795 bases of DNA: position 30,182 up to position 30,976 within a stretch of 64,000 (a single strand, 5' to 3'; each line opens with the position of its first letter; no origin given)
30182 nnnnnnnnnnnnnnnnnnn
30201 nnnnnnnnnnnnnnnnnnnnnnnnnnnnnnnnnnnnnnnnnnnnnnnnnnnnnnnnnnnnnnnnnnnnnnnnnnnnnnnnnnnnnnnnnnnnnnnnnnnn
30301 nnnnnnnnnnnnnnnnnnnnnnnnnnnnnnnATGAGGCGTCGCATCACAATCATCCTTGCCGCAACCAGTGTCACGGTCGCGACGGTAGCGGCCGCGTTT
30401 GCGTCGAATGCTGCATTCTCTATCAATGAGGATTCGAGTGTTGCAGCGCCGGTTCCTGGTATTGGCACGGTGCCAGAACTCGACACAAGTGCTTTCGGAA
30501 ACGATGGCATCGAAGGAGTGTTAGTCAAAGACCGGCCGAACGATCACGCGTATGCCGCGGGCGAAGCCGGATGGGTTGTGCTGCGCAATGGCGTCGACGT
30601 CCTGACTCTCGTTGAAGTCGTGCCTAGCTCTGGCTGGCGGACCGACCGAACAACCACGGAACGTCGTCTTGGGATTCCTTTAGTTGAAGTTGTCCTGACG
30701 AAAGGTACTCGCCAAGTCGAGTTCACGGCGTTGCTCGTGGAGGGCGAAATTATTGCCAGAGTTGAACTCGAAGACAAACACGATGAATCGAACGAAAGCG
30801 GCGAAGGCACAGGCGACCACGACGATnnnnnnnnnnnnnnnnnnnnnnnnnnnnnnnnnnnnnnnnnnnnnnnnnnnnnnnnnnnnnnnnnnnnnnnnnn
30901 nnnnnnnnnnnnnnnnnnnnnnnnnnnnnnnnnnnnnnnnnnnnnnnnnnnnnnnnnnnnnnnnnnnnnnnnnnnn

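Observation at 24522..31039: Candidate extracytoplasmic redox/metal module: ApbE, MsrQ-like di-haem protein, FGE-like ectodomain, two repeat-tailed His/acidic anchored proteins and a two-component system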

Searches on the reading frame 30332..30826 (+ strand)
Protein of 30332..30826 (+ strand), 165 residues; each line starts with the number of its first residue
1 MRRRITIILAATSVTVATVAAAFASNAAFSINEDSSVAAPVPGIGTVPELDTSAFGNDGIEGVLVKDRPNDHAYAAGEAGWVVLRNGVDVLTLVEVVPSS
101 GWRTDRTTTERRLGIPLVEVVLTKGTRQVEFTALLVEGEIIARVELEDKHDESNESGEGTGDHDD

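Call 86: search_protein_representatives(protein=window:30332-30826:+)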
Query: 165 residues. Proteins with E-value up to 0.001 (for the whole library): 30; up to 1e-10: 8; up to 1e-30: 1. The best 30 are listed.
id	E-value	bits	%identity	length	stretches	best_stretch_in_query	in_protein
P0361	3.8e-99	345.0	100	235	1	1-165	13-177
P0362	6.6e-27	110.4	46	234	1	1-162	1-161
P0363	1.3e-26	109.5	43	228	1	1-162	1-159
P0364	1.6e-26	109.2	44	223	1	1-160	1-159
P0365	1.6e-21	92.9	42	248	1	1-165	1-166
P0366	5.5e-21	91.2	40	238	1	1-157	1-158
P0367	2.7e-14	69.5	37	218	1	10-156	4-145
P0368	7.1e-11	58.4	40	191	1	2-147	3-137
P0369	1.9e-09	53.8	31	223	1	9-148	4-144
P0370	1.2e-06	44.6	35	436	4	70-140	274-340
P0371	3.1e-06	43.3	31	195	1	1-158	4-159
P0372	3.6e-06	43.1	33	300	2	53-157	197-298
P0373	3.8e-05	39.8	34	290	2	6-155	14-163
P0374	5.0e-05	39.4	32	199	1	1-149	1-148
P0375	5.6e-05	39.2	33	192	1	19-165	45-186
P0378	1.1e-04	38.3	31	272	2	74-159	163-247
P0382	1.8e-04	37.6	29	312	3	71-163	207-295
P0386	4.4e-04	36.3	32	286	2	69-158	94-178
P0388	5.2e-04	36.1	33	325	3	73-145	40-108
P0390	6.1e-04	35.9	34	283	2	73-162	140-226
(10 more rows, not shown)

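Call 87: search_protein_families(library=pfam, max_evalue=0.01, proteins=[P0362, P0365, P0367, P0370, P0372, P0378, P0382, P0386, P0388, P0390])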
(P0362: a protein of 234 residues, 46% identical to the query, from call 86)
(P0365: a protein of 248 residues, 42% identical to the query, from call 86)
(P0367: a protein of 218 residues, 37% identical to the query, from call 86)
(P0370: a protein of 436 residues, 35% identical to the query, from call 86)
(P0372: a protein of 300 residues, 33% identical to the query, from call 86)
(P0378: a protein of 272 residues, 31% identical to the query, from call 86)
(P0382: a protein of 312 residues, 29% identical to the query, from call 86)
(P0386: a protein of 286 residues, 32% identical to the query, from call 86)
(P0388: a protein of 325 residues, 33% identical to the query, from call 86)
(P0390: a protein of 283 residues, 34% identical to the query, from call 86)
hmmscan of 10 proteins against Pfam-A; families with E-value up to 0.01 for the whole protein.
P0362 (234 aa): 0 families

P0365 (248 aa): 0 families

P0367 (218 aa): 0 families

P0370 (436 aa): 7 families
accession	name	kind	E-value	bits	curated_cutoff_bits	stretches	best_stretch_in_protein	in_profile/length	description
PF17433.7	Glyco_hydro_49N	-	1.1e-06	28.8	21.3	0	189-255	96-161/188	Glycosyl hydrolase family 49 N-terminal Ig-like domain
PF11687.14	DUF3284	-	2.7e-05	24.4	23.7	0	306-333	80-107/119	Domain of unknown function (DUF3284)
PF09864.15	MliC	-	9.4e-05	22.8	22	0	104-159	13-60/67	Membrane-bound lysozyme-inhibitor of c-type lysozyme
PF17656.6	ChapFlgA_N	-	0.00023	21.9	27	0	221-241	13-33/77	FlgA N-terminal domain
PF20001.5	DUF6428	-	0.0032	17.7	28.7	0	224-250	86-112/155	Family of unknown function (DUF6428)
PF02922.24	CBM_48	-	0.0083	16.9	22.4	0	361-409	22-72/83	Carbohydrate-binding module 48 (Isoamylase N-terminal domain)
PF01456.22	Mucin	-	0.0097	16.4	34.7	1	9-101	6-100/143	Mucin-like glycoprotein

P0372 (300 aa): 0 families

P0378 (272 aa): 0 families

P0382 (312 aa): 0 families

P0386 (286 aa): 0 families

P0388 (325 aa): 1 family
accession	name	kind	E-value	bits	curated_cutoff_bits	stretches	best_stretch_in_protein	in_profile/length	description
PF24108.1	DUF7383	-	0.00011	22.8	27.9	0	144-197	41-93/123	Family of unknown function (DUF7383)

P0390 (283 aa): 0 families
